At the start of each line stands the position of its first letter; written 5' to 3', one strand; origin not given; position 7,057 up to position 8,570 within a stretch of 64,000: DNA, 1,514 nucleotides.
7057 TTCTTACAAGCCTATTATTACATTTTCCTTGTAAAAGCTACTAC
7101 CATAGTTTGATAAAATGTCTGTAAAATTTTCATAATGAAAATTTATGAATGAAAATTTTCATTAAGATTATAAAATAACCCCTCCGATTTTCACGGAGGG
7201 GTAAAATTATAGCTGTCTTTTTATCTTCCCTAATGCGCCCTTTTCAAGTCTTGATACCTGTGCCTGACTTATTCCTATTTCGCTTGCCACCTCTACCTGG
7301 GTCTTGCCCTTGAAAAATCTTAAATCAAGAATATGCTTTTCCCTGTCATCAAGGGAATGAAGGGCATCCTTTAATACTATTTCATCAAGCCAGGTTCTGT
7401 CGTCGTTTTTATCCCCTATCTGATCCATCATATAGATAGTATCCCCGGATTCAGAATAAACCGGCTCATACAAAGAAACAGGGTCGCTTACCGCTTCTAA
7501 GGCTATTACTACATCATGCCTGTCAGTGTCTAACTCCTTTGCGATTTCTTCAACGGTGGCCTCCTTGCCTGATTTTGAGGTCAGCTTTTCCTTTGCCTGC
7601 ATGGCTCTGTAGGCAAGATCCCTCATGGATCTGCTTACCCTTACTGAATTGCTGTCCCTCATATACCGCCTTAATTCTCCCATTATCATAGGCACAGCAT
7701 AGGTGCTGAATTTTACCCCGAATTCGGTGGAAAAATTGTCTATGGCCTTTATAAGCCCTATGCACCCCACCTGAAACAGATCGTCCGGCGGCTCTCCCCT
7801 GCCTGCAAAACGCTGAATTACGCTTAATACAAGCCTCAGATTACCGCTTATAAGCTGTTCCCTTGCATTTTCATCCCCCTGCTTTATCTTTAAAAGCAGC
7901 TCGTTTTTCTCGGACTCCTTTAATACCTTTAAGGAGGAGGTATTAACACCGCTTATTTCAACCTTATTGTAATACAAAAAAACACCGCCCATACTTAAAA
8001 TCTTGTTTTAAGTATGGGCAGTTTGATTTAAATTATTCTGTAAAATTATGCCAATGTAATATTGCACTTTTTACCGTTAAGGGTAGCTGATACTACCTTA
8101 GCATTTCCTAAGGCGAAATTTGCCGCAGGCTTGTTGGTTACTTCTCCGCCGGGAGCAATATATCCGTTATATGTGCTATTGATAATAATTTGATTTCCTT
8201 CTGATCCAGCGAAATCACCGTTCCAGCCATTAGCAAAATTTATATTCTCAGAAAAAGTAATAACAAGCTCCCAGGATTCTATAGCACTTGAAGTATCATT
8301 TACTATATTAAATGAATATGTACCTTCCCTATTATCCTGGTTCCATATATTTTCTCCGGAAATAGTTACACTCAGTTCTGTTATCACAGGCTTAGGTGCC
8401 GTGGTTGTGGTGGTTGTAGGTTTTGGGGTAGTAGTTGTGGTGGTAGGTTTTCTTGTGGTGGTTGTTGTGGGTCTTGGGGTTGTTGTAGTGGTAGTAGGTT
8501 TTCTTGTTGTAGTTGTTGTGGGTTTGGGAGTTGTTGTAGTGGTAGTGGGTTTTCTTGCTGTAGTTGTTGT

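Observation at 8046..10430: Orphan transmembrane protein with an extracellular CBM2-like domain and a repeat-rich acidic cytoplasmic half, directly upstream of sigG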

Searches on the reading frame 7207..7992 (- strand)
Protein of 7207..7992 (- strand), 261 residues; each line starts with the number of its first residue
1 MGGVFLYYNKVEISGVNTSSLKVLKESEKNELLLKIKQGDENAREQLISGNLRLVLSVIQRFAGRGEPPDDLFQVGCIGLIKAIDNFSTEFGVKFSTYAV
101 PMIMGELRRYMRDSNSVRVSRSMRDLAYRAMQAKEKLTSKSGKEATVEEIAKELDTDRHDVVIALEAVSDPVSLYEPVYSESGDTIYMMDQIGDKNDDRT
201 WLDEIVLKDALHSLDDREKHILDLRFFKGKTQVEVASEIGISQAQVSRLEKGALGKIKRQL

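Call 3: search_protein_families(library=pfam, proteins=[window:7207-7992:-], max_evalue=1)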
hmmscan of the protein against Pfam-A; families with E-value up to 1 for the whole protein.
window:7207-7992:- (261 aa): 18 families
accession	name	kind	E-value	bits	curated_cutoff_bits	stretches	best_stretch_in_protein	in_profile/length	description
PF04542.20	Sigma70_r2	-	8e-17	61.2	24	1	47-115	1-69/71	Sigma-70 region 2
PF04545.22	Sigma70_r4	-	2.2e-16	59.5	24.1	1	210-258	1-49/50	Sigma-70, region 4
PF04539.22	Sigma70_r3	-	5.3e-10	39.7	25.3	1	131-182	7-58/78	Sigma-70 region 3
PF07638.17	Sigma70_ECF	-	4.8e-07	30.3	21.1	1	185-248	117-170/185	ECF sigma factor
PF08281.18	Sigma70_r4_2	-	6.2e-06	26.2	25.7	1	207-246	4-43/54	Sigma-70, region 4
PF01381.28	HTH_3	-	2e-05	25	23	1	228-252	8-32/55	Helix-turn-helix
PF13560.12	HTH_31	-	0.00072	20.3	27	1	228-254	13-39/64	Helix-turn-helix domain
PF12802.13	MarR_2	-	0.015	15.9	27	0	229-249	19-40/61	MarR family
PF12844.13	HTH_19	-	0.023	15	30.2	1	223-252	6-35/64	Helix-turn-helix domain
PF13518.12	HTH_28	-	0.053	14.1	25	1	227-251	10-34/52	Helix-turn-helix domain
PF13744.12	HTH_37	-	0.053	13.8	27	1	229-256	31-58/80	Helix-turn-helix domain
PF00196.25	GerE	-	0.061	13.4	23.5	1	213-247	2-35/57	Bacterial regulatory proteins, luxR family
PF01371.25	Trp_repressor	-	0.081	13.4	27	1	193-250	14-70/88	Trp repressor protein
PF12840.13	HTH_20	-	0.087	13.2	27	0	140-159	14-33/51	Helix-turn-helix domain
PF16509.11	KORA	-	0.092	13.4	26.7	1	225-257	26-58/84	TrfB plasmid transcriptional repressor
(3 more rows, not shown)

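Call 4: search_protein_families(library=ncbifam, proteins=[window:7207-7992:-], max_evalue=1)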
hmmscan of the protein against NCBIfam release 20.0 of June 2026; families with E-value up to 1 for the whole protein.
window:7207-7992:- (261 aa): 92 families (the best 25 are shown)
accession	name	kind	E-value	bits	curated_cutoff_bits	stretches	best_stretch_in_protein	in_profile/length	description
NF006071.0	PRK08215.1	equivalog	1.8e-121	404.6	372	1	8-260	3-256/258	RNA polymerase sporulation sigma factor SigG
TIGR02850.1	spore_sigG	equivalog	1.3e-118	395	457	1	9-260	1-253/254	RNA polymerase sporulation sigma factor SigG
NF004052.0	PRK05572.1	subfamily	1.1e-91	306.9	311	1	19-261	9-250/252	SigF/SigG family RNA polymerase sporulation sigma factor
TIGR02885.1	spore_sigF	equivalog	2.8e-88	295.6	321.45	1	33-261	2-231/231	RNA polymerase sporulation sigma factor SigF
TIGR02980.1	SigBFG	subfamily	1.2e-78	264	234.35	1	41-260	2-225/227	SigB/SigF/SigG family RNA polymerase sigma factor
NF005514.0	PRK07122.1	subfamily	3.6e-48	164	372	1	41-261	39-263/264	RNA polymerase sigma factor SigF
NF005644.0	PRK07408.1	subfamily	7.9e-41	140.4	261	1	27-259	11-251/258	RNA polymerase sigma factor SigF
TIGR02941.1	Sigma_B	equivalog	4.2e-39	134.5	315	1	38-259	25-251/255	RNA polymerase sigma factor SigB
NF004471.0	PRK05803.1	subfamily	2.9e-37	128.2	252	2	21-124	29-132/235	RNA polymerase sporulation sigma factor SigK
TIGR02937.1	sigma70-ECF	superfamily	6.4e-36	123.5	42.9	1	43-261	2-165/165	sigma-70 family RNA polymerase sigma factor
TIGR02846.1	spore_sigmaK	equivalog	1.9e-34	119.2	298.65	2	19-124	25-130/227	RNA polymerase sporulation sigma factor SigK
NF005920.0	PRK07921.1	subfamily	3e-34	118.5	464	1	21-258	70-315/328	RNA polymerase sigma factor SigB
NF006666.0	PRK09210.1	equivalog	1e-33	117.2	572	1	21-258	111-357/370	RNA polymerase sigma factor RpoD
NF006158.0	PRK08301.1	equivalog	4.8e-33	114.6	339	2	23-139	40-156/241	RNA polymerase sporulation sigma factor SigE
TIGR02997.1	Sig70-cyanoRpoD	subfamily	9.4e-33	113.7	384.5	1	26-257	59-297/298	RNA polymerase sigma factor, RpoD/SigA family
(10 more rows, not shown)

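Call 14: find_related_loci(query=window:7207-7992:-, collection=genome_contigs, flank=7000)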
Query window:7207-7992:- (261 aa) in genome_contigs; peptide patterns used: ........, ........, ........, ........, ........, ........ (x = any residue, [..] = any of these).
600 stretches matched a pattern (row limit reached: there are more); 554 encode a relative of the query (tblastn E <= 1e-3); the best 80 are kept; 80 distinct loci.
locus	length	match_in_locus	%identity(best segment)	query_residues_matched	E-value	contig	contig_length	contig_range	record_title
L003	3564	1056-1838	84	1-261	1e-154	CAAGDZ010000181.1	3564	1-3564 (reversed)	MAG TPA_asm: Ruminococcaceae bacterium, isolate HGM13344, WGS project CAAGDZ010000000 data, contig: SRS476152_55_k119_15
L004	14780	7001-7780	81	2-261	2e-142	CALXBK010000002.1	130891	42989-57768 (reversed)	MAG: uncultured Ruminiclostridium sp. isolate BRZ_QS__bin46 genome assembly, contig: BRZ_QS__NODE_77_length_130891_cov_7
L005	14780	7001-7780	80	2-261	4e-142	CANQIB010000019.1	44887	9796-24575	MAG: uncultured Ruminiclostridium sp. isolate Lapin-030__bin45 genome assembly, contig: Lapin-030__NODE_1194_length_4488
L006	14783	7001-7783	80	1-261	5e-142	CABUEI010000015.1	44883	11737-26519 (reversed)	MAG TPA_asm: uncultured Ruminococcaceae bacterium isolate MGYG-HGUT-03927 genome assembly, contig: GUT_GENOME250816_15,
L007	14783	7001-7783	81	1-261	4e-141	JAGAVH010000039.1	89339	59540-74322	MAG: Ruminiclostridium sp. isolate RGIG8806 Water_deer_Colon.Co__c790634, whole genome shotgun sequence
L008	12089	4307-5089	80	1-261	2e-140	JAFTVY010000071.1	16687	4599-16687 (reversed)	MAG: Ruminiclostridium sp. isolate RGIG4199 Roe_deer_Colon-3__c4662, whole genome shotgun sequence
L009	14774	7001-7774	79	4-261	3e-140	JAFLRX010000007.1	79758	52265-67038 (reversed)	MAG: Eubacterium sp. isolate HAN012 Seq7, whole genome shotgun sequence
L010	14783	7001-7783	80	1-261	4e-140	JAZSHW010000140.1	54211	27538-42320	MAG: Ruminiclostridium sp. isolate T1900044574_TS20190040.MAGScoT_cleanbin_000017 SGB_473_k141_1795390, whole genome sho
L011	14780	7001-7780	79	2-261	3e-139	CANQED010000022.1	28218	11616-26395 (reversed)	MAG: uncultured Ruminiclostridium sp. isolate Lapin-002__bin51 genome assembly, contig: Lapin-002__NODE_2172_length_2821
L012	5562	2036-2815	77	2-261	2e-136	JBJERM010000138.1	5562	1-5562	MAG: Ruminiclostridium sp. isolate EHIM01_bin.006 NODE_2319_length_5562_cov_7.236426, whole genome shotgun sequence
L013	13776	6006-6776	75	5-261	1e-132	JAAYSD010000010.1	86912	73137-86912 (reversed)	MAG: Clostridiales bacterium isolate AS23ysBPME_280 19407_AS23, whole genome shotgun sequence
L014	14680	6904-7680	76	3-261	3e-132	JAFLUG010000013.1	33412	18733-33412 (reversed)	MAG: Oscillospiraceae bacterium isolate HAN073 Seq13, whole genome shotgun sequence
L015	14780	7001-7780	74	2-261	4e-132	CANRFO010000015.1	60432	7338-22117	MAG: uncultured Ruminiclostridium sp. isolate Lapin-023__bin56 genome assembly, contig: Lapin-023__NODE_698_length_60432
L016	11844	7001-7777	77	3-261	4e-132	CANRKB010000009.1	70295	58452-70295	MAG: uncultured Clostridia bacterium isolate Lapin-019__bin13 genome assembly, contig: Lapin-019__NODE_180_length_70295_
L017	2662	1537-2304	76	6-261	2e-138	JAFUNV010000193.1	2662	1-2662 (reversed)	MAG: Ruminiclostridium sp. isolate RGIG4664 Roe_deer_Rectum-5__c486174, whole genome shotgun sequence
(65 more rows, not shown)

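Call 32: search_protein_families(library=pfam, proteins=[L012:2857-5169:-], max_evalue=10)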
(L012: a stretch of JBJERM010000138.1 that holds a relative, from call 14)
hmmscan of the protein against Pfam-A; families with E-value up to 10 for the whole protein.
L012:2857-5169:- (770 aa): 5 families
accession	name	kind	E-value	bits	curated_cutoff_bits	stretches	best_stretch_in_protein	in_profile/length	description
PF00150.24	Cellulase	-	6e-49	167.4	23.5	1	380-714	2-272/272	Cellulase (glycosyl hydrolase family 5)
PF00553.25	CBM_2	-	2e-13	50.9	24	1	222-321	4-101/101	Cellulose binding domain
PF11355.13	DUF3157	-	0.0074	16.4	21.7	1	161-257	47-134/199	Protein of unknown function (DUF3157)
PF09478.16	CBM49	-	0.014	16.1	23.4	1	223-284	5-62/80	Carbohydrate binding domain CBM49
PF14113.12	Tae4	-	0.079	13.5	27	1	470-513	72-106/125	Type VI secretion system (T6SS), amidase effector protein 4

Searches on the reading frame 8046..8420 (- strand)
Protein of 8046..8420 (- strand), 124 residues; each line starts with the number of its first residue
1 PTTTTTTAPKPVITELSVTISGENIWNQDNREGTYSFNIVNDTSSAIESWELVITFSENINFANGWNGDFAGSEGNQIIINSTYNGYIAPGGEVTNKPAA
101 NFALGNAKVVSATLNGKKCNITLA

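Call 3: search_protein_families(library=pfam, proteins=[window:8046-8384:-], max_evalue=1)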
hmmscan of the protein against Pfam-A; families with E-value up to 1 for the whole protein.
window:8046-8384:- (112 aa): 3 families
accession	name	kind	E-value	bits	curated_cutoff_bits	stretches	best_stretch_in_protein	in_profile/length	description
PF00553.25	CBM_2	-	2.2e-10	41.2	24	1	21-107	15-101/101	Cellulose binding domain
PF13464.11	RodZ_C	-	0.0063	16.9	23.9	1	73-108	22-59/72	RodZ C-terminal domain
PF07668.16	MpPF1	-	0.047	13.4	22.7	1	1-35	177-211/314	M penetrans paralogue family 1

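Call 4: search_protein_families(library=ncbifam, proteins=[window:8046-8384:-], max_evalue=1)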
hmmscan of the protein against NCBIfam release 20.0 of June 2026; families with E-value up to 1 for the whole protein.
window:8046-8384:- (112 aa): 1 family
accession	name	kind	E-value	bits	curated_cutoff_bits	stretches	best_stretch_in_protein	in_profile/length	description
NF041611.1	exoglucan_CbhB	equivalog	3e-07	28.9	1950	1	18-109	905-996/997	exoglucanase CbhB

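Call 11: find_homologous_proteins(query=window:8046-8420:-, max_evalue=0.001)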
Query window:8046-8420:-: 10 candidates shared short words with the query, none scored E <= 0.001.

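Call 20: search_solved_structures(query=window:8049-8420:-, max_evalue=1, show_alignments=3)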
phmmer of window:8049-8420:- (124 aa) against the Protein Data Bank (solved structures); distinct sequences matched with E-value up to 1: 9.
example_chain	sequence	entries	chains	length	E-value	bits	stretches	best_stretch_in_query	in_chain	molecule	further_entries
1exg_A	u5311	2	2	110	0.0013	21.7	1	23-121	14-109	EXO-1,4-BETA-D-GLYCANASE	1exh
6qfs_A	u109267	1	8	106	0.0016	21.5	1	27-121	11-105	Exoglucanase/xylanase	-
3ndy_E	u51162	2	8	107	0.0028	20.7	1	23-121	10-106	Endoglucanase D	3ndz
6c07_A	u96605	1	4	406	0.3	14.1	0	9-99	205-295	S-adenosylmethionine synthase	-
6ltv_A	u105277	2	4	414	0.32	14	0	9-99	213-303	S-adenosylmethionine synthase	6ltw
4odj_A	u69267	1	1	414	0.32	14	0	9-99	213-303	S-adenosylmethionine synthase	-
5bv9_A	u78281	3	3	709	0.66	13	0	55-86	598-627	Cellulose 1,4-beta-cellobiosidase | Glycoside hydrolase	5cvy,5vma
6f7e_A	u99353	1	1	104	0.96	12.5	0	21-97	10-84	Putative secreted cellulose binding protein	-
7cok_A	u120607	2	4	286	0.97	12.5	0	33-90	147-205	5-ketofructose reductase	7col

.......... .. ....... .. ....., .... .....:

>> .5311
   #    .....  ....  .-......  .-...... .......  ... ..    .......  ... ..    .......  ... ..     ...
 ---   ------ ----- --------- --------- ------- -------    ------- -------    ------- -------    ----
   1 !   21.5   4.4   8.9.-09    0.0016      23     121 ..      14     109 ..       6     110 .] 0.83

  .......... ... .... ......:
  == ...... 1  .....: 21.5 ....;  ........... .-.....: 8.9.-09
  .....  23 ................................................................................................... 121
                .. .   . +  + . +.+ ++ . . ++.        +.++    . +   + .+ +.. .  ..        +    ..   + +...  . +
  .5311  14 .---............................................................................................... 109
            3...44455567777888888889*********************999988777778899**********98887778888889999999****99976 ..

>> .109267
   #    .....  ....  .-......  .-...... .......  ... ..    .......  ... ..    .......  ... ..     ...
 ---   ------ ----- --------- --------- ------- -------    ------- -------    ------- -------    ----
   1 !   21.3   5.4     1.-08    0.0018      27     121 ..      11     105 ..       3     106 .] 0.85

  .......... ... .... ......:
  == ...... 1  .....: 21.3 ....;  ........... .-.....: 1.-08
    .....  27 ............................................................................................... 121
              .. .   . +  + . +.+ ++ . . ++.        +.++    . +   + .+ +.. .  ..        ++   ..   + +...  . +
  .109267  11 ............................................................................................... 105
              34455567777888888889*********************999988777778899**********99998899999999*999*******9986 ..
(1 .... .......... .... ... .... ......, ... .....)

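Call 52: predict_structure(alignment_id=A4)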
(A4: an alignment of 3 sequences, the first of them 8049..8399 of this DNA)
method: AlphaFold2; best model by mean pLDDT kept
length: 117 residues; sequences in the alignment: 3
mean_pLDDT: 66.9   pTM: 0.67
mean pLDDT of the five models: 66.9, 66.8, 64.9, 64.2, 63.4
residues with pLDDT >= 90: 0; 70-90: 56; 50-70: 49; < 50: 12
segments of 3 or more residues with pLDDT < 50: 1-7, 19-22
pLDDT, mean of each block of 10 residues (from residue 1): 47 54 56 74 83 62 69 70 75 59 83 72
secondary structure, 60 per line:
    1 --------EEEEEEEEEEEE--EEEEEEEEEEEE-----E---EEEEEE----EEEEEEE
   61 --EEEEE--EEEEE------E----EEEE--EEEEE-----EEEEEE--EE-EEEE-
elements in order: E9-20 E23-34 E44-49 E54-60 E63-67 E70-74 E86-89 E92-96 E102-107 E113-116

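Call 55: fold_search(model_id=the predicted structure, library=pdb)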
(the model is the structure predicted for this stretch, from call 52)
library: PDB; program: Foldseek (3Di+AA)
matches with E <= 10: 1143; with E <= 0.001: 9
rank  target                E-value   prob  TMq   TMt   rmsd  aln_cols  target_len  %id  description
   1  6qfs_B                2.9e-07  1.00  0.70  0.76   2.9       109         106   19  Chargeless variant of the Cellulose-binding domain from Cellulomonas fimi (released 2019-12-18)
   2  6qfs_F                7.6e-07  1.00  0.70  0.77   2.7       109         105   20  Chargeless variant of the Cellulose-binding domain from Cellulomonas fimi (released 2019-12-18)
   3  6qfs_A                8.4e-07  1.00  0.68  0.75   3.4       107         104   20  Chargeless variant of the Cellulose-binding domain from Cellulomonas fimi (released 2019-12-18)
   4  3ndy_E                9.6e-06  1.00  0.71  0.76   2.9       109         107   25  The structure of the catalytic and carbohydrate binding domain of endoglucanase D from Clostridium cellulovorans (released 2010-09-08)
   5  1exg                  1.7e-05  1.00  0.65  0.68   3.7       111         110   21  SOLUTION STRUCTURE OF A CELLULOSE BINDING DOMAIN FROM CELLULOMONAS FIMI BY NUCLEAR MAGNETIC RESONANCE SPECTROSCOPY (released 1995-06-03)
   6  2rtt_MODEL_1_A        2.7e-04  1.00  0.64  0.69   3.1       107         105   23  Solution structure of the chitin-binding domain of Chi18aC from Streptomyces coelicolor (released 2014-08-27)
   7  8ose                  3.2e-04  1.00  0.63  0.16   3.5       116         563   20  C. perfringens chitinase CP4_3455 in complex with inhibitor bisdionin C (released 2023-07-12)
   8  8oye_A                5.2e-04  1.00  0.63  0.16   3.5       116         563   20  Clostridium perfringens chitinase CP4_3455 E196Q with chitin (released 2023-07-12)
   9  6bt9_A                9.4e-04  1.00  0.50  0.12   4.7       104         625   21  Chitinase ChiA74 from Bacillus thuringiensis (released 2019-03-06)
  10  6bt9_B                1.2e-03  1.00  0.56  0.13   3.6       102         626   20  Chitinase ChiA74 from Bacillus thuringiensis (released 2019-03-06)
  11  6ezr_A                4.5e-03  1.00  0.63  0.14   4.4       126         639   12  Crystal structure of GH20 Exo beta-N-Acetylglucosaminidase from Vibrio harveyi (released 2018-12-12)
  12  6ezt_A                5.9e-03  1.00  0.64  0.14   4.4       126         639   12  Crystal structure of GH20 Exo beta-N-Acetylglucosaminidase D437A inactive mutant from Vibrio harveyi (released 2018-12-12)
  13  9bc2_A                9.0e-03  1.00  0.45  0.11   5.2       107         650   15  Transglutaminase 2 - Open State (released 2024-07-03)
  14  6kgc_A                9.6e-03  0.99  0.44  0.39   5.7       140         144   13  Crystal structure of CaDoc0917(R49D)-CaCohA2 complex at pH 5.4 (released 2020-07-08)
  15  4txg                  1.1e-02  1.00  0.47  0.11   7.5       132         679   17  Crystal Structure of a Family GH18 Chitinase from Chromobacterium violaceum (released 2015-10-14)
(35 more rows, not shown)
